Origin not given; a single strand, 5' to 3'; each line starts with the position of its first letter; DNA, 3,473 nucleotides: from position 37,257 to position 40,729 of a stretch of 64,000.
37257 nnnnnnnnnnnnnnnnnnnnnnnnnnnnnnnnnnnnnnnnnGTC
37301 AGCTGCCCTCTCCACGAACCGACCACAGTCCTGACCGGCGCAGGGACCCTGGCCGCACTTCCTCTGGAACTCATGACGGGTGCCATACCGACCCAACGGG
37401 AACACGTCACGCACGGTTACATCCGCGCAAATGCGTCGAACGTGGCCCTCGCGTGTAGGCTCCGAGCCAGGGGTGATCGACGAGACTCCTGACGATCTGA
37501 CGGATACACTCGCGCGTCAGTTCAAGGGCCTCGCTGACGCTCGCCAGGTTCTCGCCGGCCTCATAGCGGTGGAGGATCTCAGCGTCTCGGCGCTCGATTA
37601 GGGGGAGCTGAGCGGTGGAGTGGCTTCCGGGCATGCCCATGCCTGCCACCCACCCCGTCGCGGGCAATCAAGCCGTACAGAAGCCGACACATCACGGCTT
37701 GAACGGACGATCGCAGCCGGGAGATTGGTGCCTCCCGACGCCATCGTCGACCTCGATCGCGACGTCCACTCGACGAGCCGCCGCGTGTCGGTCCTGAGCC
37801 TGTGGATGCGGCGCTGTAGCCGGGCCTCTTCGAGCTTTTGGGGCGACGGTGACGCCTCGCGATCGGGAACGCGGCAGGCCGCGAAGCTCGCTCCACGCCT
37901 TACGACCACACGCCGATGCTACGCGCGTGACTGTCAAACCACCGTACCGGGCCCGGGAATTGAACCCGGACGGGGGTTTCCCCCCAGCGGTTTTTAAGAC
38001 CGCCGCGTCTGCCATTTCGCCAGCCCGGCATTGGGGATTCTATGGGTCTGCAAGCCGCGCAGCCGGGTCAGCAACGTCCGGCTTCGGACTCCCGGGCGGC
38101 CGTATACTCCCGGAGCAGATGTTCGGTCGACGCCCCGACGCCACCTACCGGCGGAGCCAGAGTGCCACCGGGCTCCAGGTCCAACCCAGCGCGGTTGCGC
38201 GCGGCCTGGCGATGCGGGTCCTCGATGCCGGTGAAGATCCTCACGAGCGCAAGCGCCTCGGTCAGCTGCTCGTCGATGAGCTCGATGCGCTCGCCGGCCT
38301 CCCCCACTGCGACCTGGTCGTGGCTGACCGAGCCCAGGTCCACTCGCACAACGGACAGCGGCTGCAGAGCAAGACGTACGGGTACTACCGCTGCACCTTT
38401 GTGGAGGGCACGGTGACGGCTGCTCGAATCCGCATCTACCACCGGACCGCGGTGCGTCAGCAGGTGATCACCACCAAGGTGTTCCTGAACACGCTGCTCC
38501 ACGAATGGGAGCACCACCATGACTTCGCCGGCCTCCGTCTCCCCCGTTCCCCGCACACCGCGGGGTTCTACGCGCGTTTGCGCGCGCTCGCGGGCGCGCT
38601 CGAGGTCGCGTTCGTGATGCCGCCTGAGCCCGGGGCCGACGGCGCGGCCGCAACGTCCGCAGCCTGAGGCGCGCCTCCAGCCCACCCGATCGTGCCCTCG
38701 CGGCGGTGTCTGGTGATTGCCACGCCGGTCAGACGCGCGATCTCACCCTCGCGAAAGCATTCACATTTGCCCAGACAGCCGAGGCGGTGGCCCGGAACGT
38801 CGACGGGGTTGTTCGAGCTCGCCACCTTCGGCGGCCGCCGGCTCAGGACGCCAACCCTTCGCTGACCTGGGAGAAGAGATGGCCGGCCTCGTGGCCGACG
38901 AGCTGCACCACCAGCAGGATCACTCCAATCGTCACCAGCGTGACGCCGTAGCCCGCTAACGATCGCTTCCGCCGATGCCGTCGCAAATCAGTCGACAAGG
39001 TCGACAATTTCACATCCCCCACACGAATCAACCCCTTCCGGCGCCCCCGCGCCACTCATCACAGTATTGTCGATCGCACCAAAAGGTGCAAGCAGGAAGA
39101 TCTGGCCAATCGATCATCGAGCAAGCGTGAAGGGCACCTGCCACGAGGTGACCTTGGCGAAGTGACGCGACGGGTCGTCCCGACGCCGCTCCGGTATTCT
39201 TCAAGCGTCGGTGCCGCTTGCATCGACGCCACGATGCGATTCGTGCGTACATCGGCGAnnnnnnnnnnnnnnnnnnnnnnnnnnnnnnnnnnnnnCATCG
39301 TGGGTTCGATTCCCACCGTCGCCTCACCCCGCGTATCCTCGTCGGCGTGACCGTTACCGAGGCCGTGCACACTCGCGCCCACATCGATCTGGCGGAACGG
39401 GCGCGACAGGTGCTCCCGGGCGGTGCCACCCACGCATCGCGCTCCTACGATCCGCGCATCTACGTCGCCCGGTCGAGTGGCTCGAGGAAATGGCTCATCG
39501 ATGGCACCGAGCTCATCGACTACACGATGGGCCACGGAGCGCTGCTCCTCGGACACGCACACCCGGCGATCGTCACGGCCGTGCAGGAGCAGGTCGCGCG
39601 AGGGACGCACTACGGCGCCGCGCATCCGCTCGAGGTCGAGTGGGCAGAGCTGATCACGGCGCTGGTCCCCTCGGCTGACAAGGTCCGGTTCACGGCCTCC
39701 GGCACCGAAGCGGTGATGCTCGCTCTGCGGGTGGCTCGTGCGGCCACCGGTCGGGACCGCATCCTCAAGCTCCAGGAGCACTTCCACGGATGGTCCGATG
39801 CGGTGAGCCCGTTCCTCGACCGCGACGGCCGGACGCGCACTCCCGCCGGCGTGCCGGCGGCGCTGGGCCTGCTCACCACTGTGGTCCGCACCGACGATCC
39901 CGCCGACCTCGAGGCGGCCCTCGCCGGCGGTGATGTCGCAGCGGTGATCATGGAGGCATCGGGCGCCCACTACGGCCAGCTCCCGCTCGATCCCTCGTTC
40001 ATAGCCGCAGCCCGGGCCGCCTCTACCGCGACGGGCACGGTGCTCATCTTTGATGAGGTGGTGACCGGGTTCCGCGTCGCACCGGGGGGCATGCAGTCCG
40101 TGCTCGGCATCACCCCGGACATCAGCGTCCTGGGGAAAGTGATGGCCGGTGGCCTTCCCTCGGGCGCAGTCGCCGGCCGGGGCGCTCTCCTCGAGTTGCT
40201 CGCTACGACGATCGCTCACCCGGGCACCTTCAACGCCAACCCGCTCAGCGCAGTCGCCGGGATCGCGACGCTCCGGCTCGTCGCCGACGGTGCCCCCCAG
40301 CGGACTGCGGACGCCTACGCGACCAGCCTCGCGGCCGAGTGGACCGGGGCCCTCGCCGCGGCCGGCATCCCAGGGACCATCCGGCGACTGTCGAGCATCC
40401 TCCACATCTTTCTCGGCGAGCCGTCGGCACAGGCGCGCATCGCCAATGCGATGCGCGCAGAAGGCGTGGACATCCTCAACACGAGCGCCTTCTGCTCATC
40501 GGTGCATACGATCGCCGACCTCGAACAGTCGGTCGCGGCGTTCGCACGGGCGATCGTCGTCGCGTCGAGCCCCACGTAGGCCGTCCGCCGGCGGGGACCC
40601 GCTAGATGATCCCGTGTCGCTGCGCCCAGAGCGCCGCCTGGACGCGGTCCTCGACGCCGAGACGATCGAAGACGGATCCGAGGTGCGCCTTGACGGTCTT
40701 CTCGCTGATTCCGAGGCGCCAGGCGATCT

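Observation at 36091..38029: Lower-GC three-gene module (sigma-r4-like HTH, PT-linker lipoprotein, unknown 107-aa protein) downstream of tRNA-Leu(UAA)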

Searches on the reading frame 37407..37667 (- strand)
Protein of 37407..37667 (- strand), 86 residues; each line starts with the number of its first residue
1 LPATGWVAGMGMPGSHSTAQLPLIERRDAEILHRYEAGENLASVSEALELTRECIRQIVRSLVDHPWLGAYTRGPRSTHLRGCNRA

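Call 7: search_protein_families(library=pfam, max_evalue=0.1, proteins=[window:37407-37667:-])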
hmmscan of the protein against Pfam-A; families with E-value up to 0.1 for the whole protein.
window:37407-37667:- (86 aa): 2 families
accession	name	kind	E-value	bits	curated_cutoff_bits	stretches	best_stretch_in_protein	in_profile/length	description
PF04545.22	Sigma70_r4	-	0.0028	17.6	24.1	1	32-60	14-42/50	Sigma-70, region 4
PF08765.17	Mor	-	0.015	15.7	24.9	1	24-61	58-94/107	Mor transcription activator family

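Call 47: search_protein_families(library=phrogs, max_evalue=0.01, proteins=[window:37407-37667:-])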
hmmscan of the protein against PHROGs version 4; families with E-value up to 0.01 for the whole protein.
window:37407-37667:- (86 aa): 0 families

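Call 48: search_protein_families(library=ncbifam, max_evalue=0.01, proteins=[window:37407-37667:-])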
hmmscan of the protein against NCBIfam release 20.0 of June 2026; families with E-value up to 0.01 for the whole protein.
window:37407-37667:- (86 aa): 1 family
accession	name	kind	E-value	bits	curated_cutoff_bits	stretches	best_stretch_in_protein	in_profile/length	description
NF040785.1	CD3324_fam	subfamily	0.0011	19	65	1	22-59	45-82/82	CD3324 family protein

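Call 49: find_homologous_proteins(query=window:37407-37667:-, max_evalue=0.01)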
Query window:37407-37667:- (86 aa): 1 proteins with E <= 0.01 among 2 candidates.
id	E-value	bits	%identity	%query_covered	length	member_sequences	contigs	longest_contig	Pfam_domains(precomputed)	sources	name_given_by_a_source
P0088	6.3e-43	162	100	87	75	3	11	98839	-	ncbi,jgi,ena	-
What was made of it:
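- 37407..37667 (-): 'HTH' ORF (86 aa). An orphan with an HTH-like stretch at residues ~22-60, probably a decaying fragment rather than a maintained gene. The only homologue among 5.8 billion proteins is its own 100%-identical cluster (call 49).
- On Conserved operon (HTH-lipoprotein-p107): The HTH ORF is absent outside one strain cluster (call 49).
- The HTH ORF has no homologue outside its own strain cluster (call 49).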

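Call 60: search_protein_families(library=padloc, max_evalue=0.01, proteins=[window:37407-37667:-])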
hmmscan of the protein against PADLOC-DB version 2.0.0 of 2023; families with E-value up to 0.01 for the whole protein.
window:37407-37667:- (86 aa): 1 family
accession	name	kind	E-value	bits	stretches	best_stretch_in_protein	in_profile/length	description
PDLC01151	HTH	-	0.0011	16.5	1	26-60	288-322/330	"Two HTH domains (N-terminal xre and C-therminal Sigma70_ECF), the C-terminal domain often fused to Cas6 (see WP_0065099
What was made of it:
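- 37407..37667 (-): Sub-threshold hits only: Sigma70_r4 E = 0.003, Mor 0.015, CD3324 0.0011, PADLOC HTH 0.0011 (calls 7, 48, 60).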

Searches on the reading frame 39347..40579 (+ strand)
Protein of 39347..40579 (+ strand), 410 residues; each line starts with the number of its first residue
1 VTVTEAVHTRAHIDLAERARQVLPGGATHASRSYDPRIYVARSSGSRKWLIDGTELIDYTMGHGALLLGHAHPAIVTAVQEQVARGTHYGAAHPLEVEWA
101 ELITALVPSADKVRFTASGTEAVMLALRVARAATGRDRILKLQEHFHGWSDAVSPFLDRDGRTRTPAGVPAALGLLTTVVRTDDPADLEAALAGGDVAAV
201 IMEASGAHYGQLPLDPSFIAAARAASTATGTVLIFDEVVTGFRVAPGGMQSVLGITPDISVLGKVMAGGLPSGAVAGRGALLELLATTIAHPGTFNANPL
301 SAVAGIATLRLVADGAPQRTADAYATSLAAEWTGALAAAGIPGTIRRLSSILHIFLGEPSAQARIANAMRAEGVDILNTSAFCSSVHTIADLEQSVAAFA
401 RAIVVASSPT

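Call 33: find_related_loci(query=window:39347-40579:+, collection=genome_contigs, flank=10000)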
Query window:39347-40579:+ (410 aa) in genome_contigs; peptide patterns used: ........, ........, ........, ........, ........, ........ (x = any residue, [..] = any of these).
600 stretches matched a pattern (row limit reached: there are more); 595 encode a relative of the query (tblastn E <= 1e-3); the best 80 are kept; 80 distinct loci.
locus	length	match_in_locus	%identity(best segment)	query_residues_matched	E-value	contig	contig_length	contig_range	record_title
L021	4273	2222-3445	88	1-408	0e+0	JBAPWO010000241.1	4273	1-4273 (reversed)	MAG: Candidatus Dormiibacterota bacterium isolate MFD00682_ilm_asm_bin16 k127_137736, whole genome shotgun sequence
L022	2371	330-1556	86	1-409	0e+0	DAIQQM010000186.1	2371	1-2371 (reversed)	MAG TPA_asm: Candidatus Dormiibacterota bacterium isolate CTOTU28682 NODE_54951_length_2371_cov_4.904577, whole genome s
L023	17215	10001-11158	62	22-410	5e-145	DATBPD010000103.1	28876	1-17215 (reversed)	MAG TPA_asm: Candidatus Dormiibacterota bacterium isolate SMAG_U4068 k141_1000120, whole genome shotgun sequence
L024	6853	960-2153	56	14-403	1e-121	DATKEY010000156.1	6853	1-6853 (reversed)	MAG TPA_asm: Candidatus Dormiibacterota bacterium isolate SMAG_U14511 k141_721227, whole genome shotgun sequence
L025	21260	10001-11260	47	15-399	7e-112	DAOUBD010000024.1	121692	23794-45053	MAG TPA_asm: Dehalococcoidia bacterium isolate H68_705 k101_96801, whole genome shotgun sequence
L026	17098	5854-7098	48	15-403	2e-110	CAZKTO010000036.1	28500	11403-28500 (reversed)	MAG TPA_asm: uncultured Dehalococcoidia bacterium isolate SRP119689_co1_48 genome assembly, contig: NODE_2058_length_285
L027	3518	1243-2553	45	1-399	2e-112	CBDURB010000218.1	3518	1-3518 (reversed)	MAG TPA_asm: uncultured bacterium isolate SRR22302374_concoct_75 genome assembly, contig: ERZ26661914.30257, whole genom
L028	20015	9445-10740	44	7-403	1e-108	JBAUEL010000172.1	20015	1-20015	MAG: Dehalococcoidia bacterium isolate MFD13097_ilm_asm_bin20 k127_29392, whole genome shotgun sequence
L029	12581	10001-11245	47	15-403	1e-106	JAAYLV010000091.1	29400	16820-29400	MAG: Bacillota bacterium isolate AS20ysBPTH_116 56600_AS20, whole genome shotgun sequence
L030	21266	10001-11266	48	15-404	7e-107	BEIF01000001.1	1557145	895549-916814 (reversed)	Bacterium HR29 DNA, contig: NODE_1_1, isolate: HRbin29, whole genome shotgun sequence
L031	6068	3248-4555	44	8-403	2e-106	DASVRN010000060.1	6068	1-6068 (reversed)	MAG TPA_asm: Chloroflexia bacterium isolate SMAG_U3237 k141_567626, whole genome shotgun sequence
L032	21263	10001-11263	46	16-403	2e-105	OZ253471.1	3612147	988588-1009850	MAG: Dehalococcoidia bacterium isolate 41ac3497-52d9-4345-8c76-2a61940320b0 genome assembly, chromosome: 1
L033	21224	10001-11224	46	22-403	8e-105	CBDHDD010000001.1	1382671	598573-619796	MAG: Dehalococcoidia bacterium isolate e1889495-a2da-40f9-909c-8269d7dc74c2 genome assembly, contig: contig_1, whole gen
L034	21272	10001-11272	45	17-403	2e-104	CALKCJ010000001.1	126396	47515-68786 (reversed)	MAG: uncultured Thermomicrobiaceae bacterium isolate S1_Bin_METABAT__309_sub_1 genome assembly, contig: c_000000053795,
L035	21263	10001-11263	46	16-403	2e-104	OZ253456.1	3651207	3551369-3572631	MAG: Dehalococcoidia bacterium isolate 4ae44683-8927-4024-8904-3ea2ed4a1db5 genome assembly, chromosome: 1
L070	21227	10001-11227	87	1-409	0e+0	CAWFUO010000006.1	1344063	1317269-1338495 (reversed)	MAG: Candidatus Dormibacteraeota bacterium isolate MFD09286.bin.2.130 genome assembly, contig: contig_26727, whole genom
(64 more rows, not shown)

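Call 39: search_protein_families(library=pfam, max_evalue=0.01, proteins=[L070:2052-2963:-, L070:1796-2254:-, L070:1051-1809:+, L070:4466-7885:-, L070:9169-9951:+, L070:8096-9094:-])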
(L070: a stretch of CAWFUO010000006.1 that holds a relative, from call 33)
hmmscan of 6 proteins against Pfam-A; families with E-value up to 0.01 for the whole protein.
L070:2052-2963:- (303 aa): 3 families
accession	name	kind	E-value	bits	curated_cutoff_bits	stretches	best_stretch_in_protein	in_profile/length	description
PF14659.12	Phage_int_SAM_3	-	1.3e-08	35.4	22.6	1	71-119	1-50/58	Phage integrase, N-terminal SAM-like domain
PF00589.27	Phage_integrase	-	3.5e-07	30.6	27.1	1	177-228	3-58/172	Phage integrase family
PF22022.2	Phage_int_M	-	0.0063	17.2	27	0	78-152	7-85/96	Phage integrase central domain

L070:1796-2254:- (152 aa): 1 family
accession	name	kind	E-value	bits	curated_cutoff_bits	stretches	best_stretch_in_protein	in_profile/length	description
PF00589.27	Phage_integrase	-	8.6e-12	45.6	27.1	1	58-135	93-170/172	Phage integrase family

L070:1051-1809:+ (252 aa): 0 families

L070:4466-7885:- (1139 aa): 4 families
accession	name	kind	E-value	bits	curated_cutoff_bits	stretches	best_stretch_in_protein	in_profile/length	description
PF00211.25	Guanylate_cyc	-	6.2e-22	78.5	21.9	1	47-213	7-175/183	Adenylate and Guanylate cyclase catalytic domain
PF13191.12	AAA_16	-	1.7e-20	74.7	32.6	1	239-412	1-155/167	AAA ATPase domain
PF13424.12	TPR_12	-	0.0044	17.6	30.1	0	781-845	3-69/77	Tetratricopeptide repeat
PF13432.12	TPR_16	-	0.0067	17.3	32.7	1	669-729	3-60/65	Tetratricopeptide repeat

L070:9169-9951:+ (260 aa): 0 families

L070:8096-9094:- (332 aa): 1 family
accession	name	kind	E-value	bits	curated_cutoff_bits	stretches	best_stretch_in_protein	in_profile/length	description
PF00248.27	Aldo_ket_red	-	1.3e-78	264.4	24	1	16-311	2-287/291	Aldo/keto reductase family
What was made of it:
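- On tRNA-linked integrative genomic island: An integrase is present at the same site in L070 (call 39).
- An integrase occupies the same tRNA site in L070 (call 39).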

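Call 85: search_protein_families(library=pfam, max_evalue=0.001, proteins=[L023:7164-8000:+, L023:6393-7514:-, L023:5539-6537:-, L023:4568-5575:-, L023:2930-3934:-])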
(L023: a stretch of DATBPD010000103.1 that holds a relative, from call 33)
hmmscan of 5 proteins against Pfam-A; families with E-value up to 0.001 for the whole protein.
L023:7164-8000:+ (278 aa): 1 family
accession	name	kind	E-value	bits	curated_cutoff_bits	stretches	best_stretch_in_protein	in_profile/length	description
PF01741.23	MscL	-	5.3e-28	98.3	27.4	1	140-256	2-119/123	Large-conductance mechanosensitive channel, MscL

L023:6393-7514:- (373 aa): 4 families
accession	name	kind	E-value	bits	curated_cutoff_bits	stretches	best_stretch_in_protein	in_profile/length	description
PF00561.26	Abhydrolase_1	-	4.4e-07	30.3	25.8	1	127-258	1-117/245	alpha/beta hydrolase fold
PF12146.15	Hydrolase_4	-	6.1e-07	29.4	27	1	128-261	6-129/239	Serine aminopeptidase, S33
PF05728.18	UPF0227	-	0.00015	22.2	21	1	205-258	53-105/187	Uncharacterised protein family (UPF0227)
PF02129.25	Peptidase_S15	-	0.00076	19.7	23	0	174-245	63-131/262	X-Pro dipeptidyl-peptidase (S15 family)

L023:5539-6537:- (332 aa): 1 family
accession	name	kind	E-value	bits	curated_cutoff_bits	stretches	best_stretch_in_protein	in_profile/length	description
PF01177.27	Asp_Glu_race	-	4.1e-24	86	31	1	75-268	18-208/211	Asp/Glu/Hydantoin racemase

L023:4568-5575:- (335 aa): 1 family
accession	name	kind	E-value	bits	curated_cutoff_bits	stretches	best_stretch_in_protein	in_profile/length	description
PF00348.22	polyprenyl_synt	-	4.3e-67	226.4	27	1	46-285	5-249/251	Polyprenyl synthetase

L023:2930-3934:- (334 aa): 1 family
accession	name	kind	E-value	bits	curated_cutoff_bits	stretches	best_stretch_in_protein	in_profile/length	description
PF03372.29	Exo_endo_phos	-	1.2e-17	64.8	24.5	1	14-325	1-225/225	Endonuclease/Exonuclease/phosphatase family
